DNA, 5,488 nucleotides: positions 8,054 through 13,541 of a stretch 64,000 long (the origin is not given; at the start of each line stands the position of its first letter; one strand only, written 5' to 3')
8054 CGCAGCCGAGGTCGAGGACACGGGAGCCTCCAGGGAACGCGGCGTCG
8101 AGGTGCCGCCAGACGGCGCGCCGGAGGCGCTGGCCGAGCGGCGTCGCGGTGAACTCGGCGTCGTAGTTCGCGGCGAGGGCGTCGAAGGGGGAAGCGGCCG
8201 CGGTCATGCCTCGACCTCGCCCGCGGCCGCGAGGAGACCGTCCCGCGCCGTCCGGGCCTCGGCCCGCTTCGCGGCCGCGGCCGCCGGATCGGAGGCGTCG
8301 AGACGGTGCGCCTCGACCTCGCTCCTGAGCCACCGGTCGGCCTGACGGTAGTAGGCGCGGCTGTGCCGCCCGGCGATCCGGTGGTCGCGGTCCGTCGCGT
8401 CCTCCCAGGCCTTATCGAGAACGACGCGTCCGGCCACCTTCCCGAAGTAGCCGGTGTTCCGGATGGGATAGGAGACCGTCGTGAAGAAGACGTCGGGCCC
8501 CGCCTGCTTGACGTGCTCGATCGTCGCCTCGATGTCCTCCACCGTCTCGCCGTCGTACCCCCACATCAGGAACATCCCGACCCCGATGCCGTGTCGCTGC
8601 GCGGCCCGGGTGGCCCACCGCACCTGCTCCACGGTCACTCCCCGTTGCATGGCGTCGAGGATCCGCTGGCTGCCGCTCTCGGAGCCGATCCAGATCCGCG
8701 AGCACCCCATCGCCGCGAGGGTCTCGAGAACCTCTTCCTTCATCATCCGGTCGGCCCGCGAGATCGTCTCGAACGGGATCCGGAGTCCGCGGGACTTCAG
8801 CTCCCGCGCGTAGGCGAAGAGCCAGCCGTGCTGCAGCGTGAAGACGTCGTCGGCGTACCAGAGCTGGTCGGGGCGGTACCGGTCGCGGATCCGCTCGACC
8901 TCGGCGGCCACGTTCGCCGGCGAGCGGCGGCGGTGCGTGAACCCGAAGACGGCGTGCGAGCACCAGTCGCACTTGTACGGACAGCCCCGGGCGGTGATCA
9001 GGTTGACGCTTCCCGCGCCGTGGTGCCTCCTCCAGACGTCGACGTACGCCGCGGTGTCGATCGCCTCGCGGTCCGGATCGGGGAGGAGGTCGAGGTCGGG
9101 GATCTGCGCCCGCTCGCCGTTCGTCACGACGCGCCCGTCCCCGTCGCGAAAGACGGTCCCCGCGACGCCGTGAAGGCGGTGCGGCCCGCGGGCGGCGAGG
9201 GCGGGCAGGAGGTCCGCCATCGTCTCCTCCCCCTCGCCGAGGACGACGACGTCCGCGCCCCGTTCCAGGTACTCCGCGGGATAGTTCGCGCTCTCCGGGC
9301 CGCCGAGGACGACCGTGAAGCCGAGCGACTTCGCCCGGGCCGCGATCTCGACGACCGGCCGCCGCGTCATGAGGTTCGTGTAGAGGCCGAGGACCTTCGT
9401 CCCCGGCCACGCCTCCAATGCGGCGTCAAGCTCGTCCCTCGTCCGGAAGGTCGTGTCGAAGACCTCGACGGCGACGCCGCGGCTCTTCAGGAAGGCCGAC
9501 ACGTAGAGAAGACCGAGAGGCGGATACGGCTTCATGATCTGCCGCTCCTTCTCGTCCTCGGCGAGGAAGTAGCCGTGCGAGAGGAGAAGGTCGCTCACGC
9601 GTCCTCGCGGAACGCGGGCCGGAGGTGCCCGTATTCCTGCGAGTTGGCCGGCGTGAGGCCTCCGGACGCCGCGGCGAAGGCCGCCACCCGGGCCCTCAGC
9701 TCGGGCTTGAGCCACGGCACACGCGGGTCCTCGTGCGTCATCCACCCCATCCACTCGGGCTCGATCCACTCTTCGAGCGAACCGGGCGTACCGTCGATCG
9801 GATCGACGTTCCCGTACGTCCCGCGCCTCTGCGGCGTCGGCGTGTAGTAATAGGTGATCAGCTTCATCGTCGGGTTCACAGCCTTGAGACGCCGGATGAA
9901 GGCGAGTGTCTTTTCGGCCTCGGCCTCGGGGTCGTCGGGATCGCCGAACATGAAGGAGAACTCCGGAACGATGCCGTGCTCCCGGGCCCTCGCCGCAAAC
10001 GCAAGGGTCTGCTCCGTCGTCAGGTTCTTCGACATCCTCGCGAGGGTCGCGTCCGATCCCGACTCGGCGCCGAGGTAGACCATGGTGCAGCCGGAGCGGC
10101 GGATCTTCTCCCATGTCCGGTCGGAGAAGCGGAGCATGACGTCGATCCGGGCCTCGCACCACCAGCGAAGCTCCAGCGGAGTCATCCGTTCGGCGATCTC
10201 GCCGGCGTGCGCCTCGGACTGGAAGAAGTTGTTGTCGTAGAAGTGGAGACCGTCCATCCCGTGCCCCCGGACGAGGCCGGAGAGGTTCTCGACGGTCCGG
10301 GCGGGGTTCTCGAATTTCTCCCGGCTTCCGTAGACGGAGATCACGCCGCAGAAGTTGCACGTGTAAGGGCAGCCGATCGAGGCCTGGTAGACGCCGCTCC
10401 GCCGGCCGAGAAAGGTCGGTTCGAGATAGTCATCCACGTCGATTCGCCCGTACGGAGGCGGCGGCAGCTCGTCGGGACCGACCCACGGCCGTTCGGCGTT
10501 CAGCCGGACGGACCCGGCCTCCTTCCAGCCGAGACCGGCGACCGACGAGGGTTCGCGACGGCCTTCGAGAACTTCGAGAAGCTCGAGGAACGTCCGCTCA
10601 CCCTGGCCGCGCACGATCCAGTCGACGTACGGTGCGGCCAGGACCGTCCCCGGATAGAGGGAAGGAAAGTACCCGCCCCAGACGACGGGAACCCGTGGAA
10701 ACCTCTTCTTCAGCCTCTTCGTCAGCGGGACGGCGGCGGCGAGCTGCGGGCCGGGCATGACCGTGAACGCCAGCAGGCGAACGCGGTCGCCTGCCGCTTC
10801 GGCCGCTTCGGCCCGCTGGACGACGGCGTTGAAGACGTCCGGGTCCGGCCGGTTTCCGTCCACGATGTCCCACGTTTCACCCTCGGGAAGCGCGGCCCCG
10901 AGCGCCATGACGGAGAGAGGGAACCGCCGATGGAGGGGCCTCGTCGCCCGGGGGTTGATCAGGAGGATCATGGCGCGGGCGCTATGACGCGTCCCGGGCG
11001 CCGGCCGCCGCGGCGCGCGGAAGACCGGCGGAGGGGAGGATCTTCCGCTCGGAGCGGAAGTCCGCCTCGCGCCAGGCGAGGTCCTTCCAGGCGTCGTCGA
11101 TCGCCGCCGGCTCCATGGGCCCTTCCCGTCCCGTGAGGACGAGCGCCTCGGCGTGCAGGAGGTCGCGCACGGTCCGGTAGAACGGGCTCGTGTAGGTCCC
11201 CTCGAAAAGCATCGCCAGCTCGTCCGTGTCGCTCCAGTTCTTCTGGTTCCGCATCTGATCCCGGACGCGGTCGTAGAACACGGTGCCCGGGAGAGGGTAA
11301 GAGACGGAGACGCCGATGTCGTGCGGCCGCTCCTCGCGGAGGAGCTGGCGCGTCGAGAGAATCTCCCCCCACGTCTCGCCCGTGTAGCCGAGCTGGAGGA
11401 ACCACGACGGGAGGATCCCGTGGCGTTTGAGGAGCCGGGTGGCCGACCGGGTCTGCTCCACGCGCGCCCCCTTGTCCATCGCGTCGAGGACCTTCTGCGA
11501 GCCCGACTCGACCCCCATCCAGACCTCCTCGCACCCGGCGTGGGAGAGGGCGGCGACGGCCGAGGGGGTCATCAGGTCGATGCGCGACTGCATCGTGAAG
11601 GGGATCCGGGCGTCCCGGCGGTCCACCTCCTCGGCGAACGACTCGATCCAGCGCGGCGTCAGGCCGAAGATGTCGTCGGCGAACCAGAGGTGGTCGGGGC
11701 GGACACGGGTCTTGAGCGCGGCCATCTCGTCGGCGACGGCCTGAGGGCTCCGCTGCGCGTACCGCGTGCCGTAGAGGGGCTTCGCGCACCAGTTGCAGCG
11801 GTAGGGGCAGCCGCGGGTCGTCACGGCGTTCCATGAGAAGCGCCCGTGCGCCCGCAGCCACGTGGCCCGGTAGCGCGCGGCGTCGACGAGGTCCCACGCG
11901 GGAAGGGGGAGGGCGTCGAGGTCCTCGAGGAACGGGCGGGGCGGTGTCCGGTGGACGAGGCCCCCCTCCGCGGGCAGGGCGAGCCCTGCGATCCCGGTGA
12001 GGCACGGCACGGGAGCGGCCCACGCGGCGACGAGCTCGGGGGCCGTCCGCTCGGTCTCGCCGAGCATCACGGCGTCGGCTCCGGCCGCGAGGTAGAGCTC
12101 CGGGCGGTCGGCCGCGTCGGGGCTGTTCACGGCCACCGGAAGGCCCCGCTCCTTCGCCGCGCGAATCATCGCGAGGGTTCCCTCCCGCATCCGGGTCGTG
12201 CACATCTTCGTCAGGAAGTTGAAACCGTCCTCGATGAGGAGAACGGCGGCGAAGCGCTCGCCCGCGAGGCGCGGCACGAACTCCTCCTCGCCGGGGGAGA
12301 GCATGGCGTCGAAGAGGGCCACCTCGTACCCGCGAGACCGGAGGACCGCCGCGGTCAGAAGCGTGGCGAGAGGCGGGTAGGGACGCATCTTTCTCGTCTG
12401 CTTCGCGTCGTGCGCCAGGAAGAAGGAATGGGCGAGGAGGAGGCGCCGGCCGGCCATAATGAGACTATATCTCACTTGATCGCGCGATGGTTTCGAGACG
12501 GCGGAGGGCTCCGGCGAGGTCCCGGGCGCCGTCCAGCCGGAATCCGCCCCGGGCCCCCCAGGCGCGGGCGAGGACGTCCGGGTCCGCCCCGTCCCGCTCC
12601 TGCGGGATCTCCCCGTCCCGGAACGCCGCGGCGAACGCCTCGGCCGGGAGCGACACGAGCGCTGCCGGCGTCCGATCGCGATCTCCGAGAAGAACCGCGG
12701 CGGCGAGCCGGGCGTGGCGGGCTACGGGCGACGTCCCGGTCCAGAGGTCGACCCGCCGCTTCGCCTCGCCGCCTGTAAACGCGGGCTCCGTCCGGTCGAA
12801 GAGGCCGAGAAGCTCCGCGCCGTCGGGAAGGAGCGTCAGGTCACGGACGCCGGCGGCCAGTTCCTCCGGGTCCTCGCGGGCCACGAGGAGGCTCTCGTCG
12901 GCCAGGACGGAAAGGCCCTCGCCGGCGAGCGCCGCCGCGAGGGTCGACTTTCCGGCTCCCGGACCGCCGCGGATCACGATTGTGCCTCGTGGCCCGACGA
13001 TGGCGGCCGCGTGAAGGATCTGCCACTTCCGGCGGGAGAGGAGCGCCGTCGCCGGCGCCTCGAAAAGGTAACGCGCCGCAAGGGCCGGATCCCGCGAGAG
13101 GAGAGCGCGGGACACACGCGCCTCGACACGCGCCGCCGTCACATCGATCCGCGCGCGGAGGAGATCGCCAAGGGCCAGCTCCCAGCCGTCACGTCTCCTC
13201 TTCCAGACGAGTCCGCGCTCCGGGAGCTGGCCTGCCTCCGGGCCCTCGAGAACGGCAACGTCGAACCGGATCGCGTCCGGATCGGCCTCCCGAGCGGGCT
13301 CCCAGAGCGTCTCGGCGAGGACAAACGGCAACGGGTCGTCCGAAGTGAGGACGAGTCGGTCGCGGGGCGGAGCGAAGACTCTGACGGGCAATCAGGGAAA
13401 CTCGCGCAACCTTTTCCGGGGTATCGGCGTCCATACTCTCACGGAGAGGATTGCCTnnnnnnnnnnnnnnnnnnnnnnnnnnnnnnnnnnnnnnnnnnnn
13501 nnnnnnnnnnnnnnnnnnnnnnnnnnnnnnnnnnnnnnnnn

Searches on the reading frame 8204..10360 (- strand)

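Call 9: search_protein_families(library=pfam, proteins=[window:8204-10360:-], max_evalue=0.001)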
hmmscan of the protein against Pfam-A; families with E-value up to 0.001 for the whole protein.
window:8204-10360:- (718 aa): 2 families
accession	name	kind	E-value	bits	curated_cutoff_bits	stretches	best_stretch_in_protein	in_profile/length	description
PF04055.27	Radical_SAM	-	2.7e-22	80.2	29.5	1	455-616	2-165/166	Radical SAM superfamily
PF02310.24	B12-binding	-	3.1e-14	53.3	32.1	1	279-384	12-120/121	B12 binding domain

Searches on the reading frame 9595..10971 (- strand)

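Call 9: search_protein_families(library=pfam, proteins=[window:9595-10971:-], max_evalue=0.001)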
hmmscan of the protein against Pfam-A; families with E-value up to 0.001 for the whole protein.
window:9595-10971:- (458 aa): 2 families
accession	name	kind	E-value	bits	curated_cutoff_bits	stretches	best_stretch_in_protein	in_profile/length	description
PF04055.27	Radical_SAM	-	3.2e-12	47.4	29.5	1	199-359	5-166/166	Radical SAM superfamily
PF02310.24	B12-binding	-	6.5e-12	45.8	32.1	1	18-131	14-120/121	B12 binding domain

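Call 18: search_protein_families(library=ncbifam, proteins=[window:9595-10971:-], max_evalue=0.01)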
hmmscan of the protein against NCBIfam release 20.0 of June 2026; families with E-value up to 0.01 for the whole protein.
window:9595-10971:- (458 aa): 19 families
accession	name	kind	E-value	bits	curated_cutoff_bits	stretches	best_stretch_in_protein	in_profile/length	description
TIGR02026.1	BchE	equivalog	1.6e-28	99.9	481.35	1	75-380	74-379/497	magnesium-protoporphyrin IX monomethyl ester anaerobic oxidative cyclase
NF050148.1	rSAM_ApyD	equivalog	4.1e-27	94.9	750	1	62-362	73-366/645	RiPP biosynthesis radical SAM protein ApyD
TIGR04072.2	rSAM_ladder_B12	equivalog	4.3e-25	88.2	360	1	89-364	94-351/443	lipid biosynthesis B12-binding/radical SAM protein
TIGR03471.1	HpnJ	equivalog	1.2e-23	83.8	577.6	1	74-364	78-367/472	hopanoid biosynthesis associated radical SAM protein HpnJ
TIGR03975.1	rSAM_ocin_1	subfamily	6.3e-20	71.2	281.85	1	56-369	121-437/606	RiPP maturation radical SAM C-methyltransferase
TIGR04013.1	B12_SAM_MJ_1487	hypoth_equivalog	1.7e-19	70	251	2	63-217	45-176/382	TIGR04013 family B12-binding domain/radical SAM domain-containing protein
TIGR04479.1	bcpD_PhpK_rSAM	subfamily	2.4e-19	69.1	600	1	118-364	174-411/504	PhpK family radical SAM P-methyltransferase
NF038361.1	rSAM_Sden_1168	equivalog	1.2e-17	63.7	575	1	64-362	141-451/560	Sden_1168 family B12-binding radical SAM P-methyltransferase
TIGR04367.1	HpnR_B12_rSAM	equivalog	3.1e-16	59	650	1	79-340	76-331/490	hopanoid C-3 methylase HpnR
TIGR04385.1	B12_rSAM_cofa1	equivalog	5e-16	59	450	1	86-370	92-372/438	B12 lower ligand biosynthesis radical SAM protein BzaD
TIGR04014.1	B12_SAM_MJ_0865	equivalog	1.2e-14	54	360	1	95-362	70-336/434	methyl-coenzyme M reductase glutamine C-methyltransferase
NF040546.1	rSAM_CUAEP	equivalog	4.5e-14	52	500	1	63-362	47-341/468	CUAEP/CCAEP-tail radical SAM (seleno)protein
NF033070.1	rSAM_AprD4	equivalog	1.3e-13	50.7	500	1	172-366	176-370/456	AprD4 family radical SAM diol-dehydratase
NF040542.1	rSAM_RCCLKC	equivalog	1.1e-12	47.9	450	1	75-342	60-330/423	arsinothricin biosynthesis radical SAM protein ArsL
NF033712.0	B12_rSAM_KedN5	subfamily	1.3e-08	33.6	700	1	64-211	63-214/624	KedN5 family methylcobalamin-dependent radical SAM C-methyltransferase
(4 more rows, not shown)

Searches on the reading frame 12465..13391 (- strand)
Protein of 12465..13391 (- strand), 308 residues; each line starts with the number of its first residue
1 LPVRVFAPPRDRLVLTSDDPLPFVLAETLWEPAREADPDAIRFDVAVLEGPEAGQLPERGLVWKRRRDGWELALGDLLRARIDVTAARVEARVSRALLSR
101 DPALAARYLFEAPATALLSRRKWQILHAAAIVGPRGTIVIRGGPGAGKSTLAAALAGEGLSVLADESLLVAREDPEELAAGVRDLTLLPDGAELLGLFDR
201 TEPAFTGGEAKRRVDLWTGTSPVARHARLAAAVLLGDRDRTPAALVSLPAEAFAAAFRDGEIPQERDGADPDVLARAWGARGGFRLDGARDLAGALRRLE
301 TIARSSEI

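Call 9: search_protein_families(library=pfam, proteins=[window:12465-13391:-], max_evalue=0.001)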
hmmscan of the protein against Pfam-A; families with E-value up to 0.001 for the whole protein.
window:12465-13391:- (308 aa): 1 family
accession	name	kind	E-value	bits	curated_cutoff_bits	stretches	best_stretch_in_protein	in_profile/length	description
PF13521.12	AAA_28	-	0.00014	22.6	27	1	138-164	2-29/164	AAA domain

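Call 18: search_protein_families(library=ncbifam, proteins=[window:12465-13391:-], max_evalue=0.01)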
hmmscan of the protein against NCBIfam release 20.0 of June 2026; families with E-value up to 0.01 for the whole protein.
window:12465-13391:- (308 aa): 9 families
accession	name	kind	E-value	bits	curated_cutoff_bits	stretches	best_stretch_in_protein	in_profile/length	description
TIGR04352.1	HprK_rel_A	equivalog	3.7e-09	36.1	200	1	124-174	97-147/280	HprK-related kinase A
TIGR04355.1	HprK_rel_B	hypoth_equivalog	1.9e-05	24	200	1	124-182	145-203/351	HprK-related kinase B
TIGR02782.1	TrbB_P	equivalog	0.0015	17.9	304.55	1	116-180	119-180/303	P-type conjugative transfer ATPase TrbB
NF038214.1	IS21_help_AAA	equivalog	0.0023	17.6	200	1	86-157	44-112/232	IS21-like element helper ATPase IstB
TIGR03819.1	heli_sec_ATPase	hypoth_equivalog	0.0024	17.1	373.15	1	118-179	163-218/340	TadA family conjugal transfer-associated ATPase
NF010407.0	PRK13833.1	subfamily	0.0047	16.4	499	0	131-180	140-188/323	conjugal transfer protein TrbB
NF006743.0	PRK09270.1-2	equivalog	0.0083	15.2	227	0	133-157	26-50/217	nucleoside/nucleotide kinase family protein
NF006746.0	PRK09270.1-5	subfamily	0.0095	14.9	250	0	134-156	20-42/210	nucleoside/nucleotide kinase family protein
NF010335.0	PRK13764.1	equivalog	0.0098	14.5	340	0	137-156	265-284/613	ATPase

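Call 23: find_related_loci(query=A1, collection=genome_contigs, flank=10000)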
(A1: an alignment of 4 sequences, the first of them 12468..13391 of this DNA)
Query A1 (308 aa) in genome_contigs; peptide patterns used: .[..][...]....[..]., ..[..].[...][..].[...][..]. (x = any residue, [..] = any of these).
600 stretches matched a pattern (row limit reached: there are more); 13 encode a relative of the query (tblastn E <= 1e-3); 13 distinct loci.
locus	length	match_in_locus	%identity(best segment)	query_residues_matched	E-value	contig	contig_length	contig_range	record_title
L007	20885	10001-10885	58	4-299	1e-94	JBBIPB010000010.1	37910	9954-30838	MAG: Acidobacteriota bacterium isolate QH2S170213_bin_293 NODE_1161_length_37910_cov_10.417541, whole genome shotgun seq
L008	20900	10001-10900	55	4-304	2e-87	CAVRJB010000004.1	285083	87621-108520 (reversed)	MAG: uncultured Acidobacteriota bacterium isolate MFD05942.bin.2.349 genome assembly, contig: contig_1525, whole genome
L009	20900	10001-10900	55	4-304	3e-80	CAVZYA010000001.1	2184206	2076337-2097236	MAG: uncultured Acidobacteriota bacterium isolate MFD01872.bin.1.224 genome assembly, contig: contig_21930, whole genome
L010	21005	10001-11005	47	3-300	8e-71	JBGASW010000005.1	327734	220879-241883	MAG: Thermoanaerobaculia bacterium isolate MAG_AAO_H10.96 AAOH10-96_opera_contig_130, whole genome shotgun sequence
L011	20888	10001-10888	50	6-299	2e-68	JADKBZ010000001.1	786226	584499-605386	MAG: Holophagales bacterium isolate OdNE_18-Q3-R46-58_BATAC.193 tig00000899-10-7829170, whole genome shotgun sequence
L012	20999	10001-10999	44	3-302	2e-65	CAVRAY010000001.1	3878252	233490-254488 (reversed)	MAG: Thermoanaerobaculia bacterium isolate MFD04944.bin.2.108 genome assembly, contig: contig_12409, whole genome shotgu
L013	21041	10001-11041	44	1-302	7e-64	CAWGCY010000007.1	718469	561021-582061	MAG: Thermoanaerobaculia bacterium isolate MFD05942.bin.1.16 genome assembly, contig: contig_379, whole genome shotgun s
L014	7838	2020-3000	47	3-302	1e-63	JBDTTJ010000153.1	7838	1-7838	MAG: Acidobacteriota bacterium isolate cluster3_bin.293 NODE_45972_length_7838_cov_11.607992, whole genome shotgun seque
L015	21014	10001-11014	44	3-297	1e-61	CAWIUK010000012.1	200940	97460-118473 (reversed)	MAG: uncultured Acidobacteriota bacterium isolate MFD01872.bin.2.157 genome assembly, contig: contig_35474, whole genome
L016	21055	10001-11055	47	3-302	5e-58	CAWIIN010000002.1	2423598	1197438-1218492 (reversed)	MAG: uncultured Acidobacteriota bacterium isolate MFD04944.bin.1.209 genome assembly, contig: contig_24086, whole genome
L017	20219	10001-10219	45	100-170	9e-9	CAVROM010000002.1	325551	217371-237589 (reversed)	MAG: uncultured Solirubrobacteraceae bacterium isolate MFD04944.bin.2.220 genome assembly, contig: contig_17322, whole g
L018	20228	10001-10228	42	107-180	2e-8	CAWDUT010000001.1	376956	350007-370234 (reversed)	MAG: uncultured Solirubrobacteraceae bacterium isolate MFD05442.bin.1.311 genome assembly, contig: contig_17923, whole g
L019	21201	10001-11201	53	108-216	5e-8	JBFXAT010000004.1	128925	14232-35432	MAG: Vicinamibacterales bacterium isolate CA_2019_TPBS_29 NODE_1236_length_128925_cov_5.399789_TPBS, whole genome shotgu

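Call 26: search_protein_families(library=pfam, proteins=[L007:8928-9983:-, L007:1654-5043:-, L007:7193-8815:+, L015:7049-9469:-, L015:2879-5335:+, L011:7194-8636:-], max_evalue=0.001)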
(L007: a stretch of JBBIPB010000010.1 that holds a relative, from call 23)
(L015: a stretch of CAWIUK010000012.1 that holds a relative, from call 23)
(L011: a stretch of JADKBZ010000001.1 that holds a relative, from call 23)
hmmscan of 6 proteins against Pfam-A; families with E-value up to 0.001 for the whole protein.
L007:8928-9983:- (351 aa): 0 families

L007:1654-5043:- (1129 aa): 2 families
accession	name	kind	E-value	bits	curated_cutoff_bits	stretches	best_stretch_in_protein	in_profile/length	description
PF13620.12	CarboxypepD_reg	-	1.2e-09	38.8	32.3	1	579-654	1-81/82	Carboxypeptidase regulatory-like domain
PF19408.5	PKD_6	-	3.1e-06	27.9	25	1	928-1001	7-81/82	PKD-like domain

L007:7193-8815:+ (540 aa): 0 families

L015:7049-9469:- (806 aa): 5 families
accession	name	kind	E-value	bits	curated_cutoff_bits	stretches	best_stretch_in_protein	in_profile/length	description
PF00069.31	Pkinase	-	6.2e-52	177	31.7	1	545-792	1-253/263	Protein kinase domain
PF07714.23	PK_Tyr_Ser-Thr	-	6e-36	124.5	23.1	1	548-792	4-250/258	Protein tyrosine and serine/threonine kinase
PF00672.30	HAMP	-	1.5e-15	57.6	25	1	444-495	2-53/53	HAMP domain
PF01636.29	APH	-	1.8e-06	28.4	23.2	0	585-662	31-109/239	Phosphotransferase enzyme family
PF03109.22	ABC1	-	2e-06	27.6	22.9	1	618-693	142-216/244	ABC1 atypical kinase-like domain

L015:2879-5335:+ (818 aa): 1 family
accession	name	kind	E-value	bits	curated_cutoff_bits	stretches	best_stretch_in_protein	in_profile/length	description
PF17957.7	Big_7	-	6.5e-07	30.3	24.1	1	615-678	1-70/70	Bacterial Ig domain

L011:7194-8636:- (480 aa): 4 families
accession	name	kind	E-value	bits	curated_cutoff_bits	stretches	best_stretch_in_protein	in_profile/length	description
PF13692.12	Glyco_trans_1_4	-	1.2e-24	87.7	27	1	289-427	3-142/142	Glycosyl transferases group 1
PF00534.26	Glycos_transf_1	-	1.3e-24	87.1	26.4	1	288-439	16-170/172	Glycosyl transferases group 1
PF13439.12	Glyco_transf_4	-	2.3e-10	41.2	28.5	1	115-268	11-167/170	Glycosyltransferase Family 4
PF13477.12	Glyco_trans_4_2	-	3.5e-06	27.7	23.4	1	116-212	17-111/139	Glycosyl transferase 4-like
